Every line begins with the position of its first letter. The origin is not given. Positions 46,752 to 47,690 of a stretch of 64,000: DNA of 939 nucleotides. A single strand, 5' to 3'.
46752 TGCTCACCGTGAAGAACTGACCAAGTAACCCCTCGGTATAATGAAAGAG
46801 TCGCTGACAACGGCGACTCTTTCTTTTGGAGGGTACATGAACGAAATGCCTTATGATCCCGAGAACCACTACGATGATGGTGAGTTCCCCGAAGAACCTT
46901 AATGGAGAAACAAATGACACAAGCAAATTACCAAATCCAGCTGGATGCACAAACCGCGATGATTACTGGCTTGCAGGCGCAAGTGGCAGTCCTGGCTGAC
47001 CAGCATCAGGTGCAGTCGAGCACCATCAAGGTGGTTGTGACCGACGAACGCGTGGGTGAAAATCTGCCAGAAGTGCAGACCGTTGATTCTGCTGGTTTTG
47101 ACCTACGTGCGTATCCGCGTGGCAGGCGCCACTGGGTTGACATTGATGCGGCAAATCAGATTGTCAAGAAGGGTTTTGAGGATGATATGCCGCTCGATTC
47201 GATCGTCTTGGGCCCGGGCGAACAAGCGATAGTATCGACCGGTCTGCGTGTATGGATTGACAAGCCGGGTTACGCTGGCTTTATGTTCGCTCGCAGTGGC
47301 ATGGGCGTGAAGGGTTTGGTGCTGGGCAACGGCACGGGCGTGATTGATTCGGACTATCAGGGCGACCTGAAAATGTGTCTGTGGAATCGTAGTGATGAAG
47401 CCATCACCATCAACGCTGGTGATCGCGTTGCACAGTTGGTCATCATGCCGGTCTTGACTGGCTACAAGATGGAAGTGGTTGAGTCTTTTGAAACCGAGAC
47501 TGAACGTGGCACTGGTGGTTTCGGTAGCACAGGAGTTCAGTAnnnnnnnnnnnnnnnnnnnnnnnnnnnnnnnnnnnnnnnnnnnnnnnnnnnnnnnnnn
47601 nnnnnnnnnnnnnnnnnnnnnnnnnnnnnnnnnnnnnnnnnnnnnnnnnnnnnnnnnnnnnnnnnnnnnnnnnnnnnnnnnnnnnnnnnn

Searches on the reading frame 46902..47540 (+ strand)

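Call 107: search_protein_families(library=pfam, proteins=[window:46902-47540:+], max_evalue=0.001)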
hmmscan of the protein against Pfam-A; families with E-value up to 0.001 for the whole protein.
window:46902-47540:+ (213 aa): 2 families
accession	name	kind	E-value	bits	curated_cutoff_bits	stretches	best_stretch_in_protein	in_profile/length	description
PF00692.24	dUTPase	-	4.5e-29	101.3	22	1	101-211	24-129/129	dUTPase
PF22769.1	DCD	-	5.6e-11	43.2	27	1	46-182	11-151/153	dCTP deaminase-like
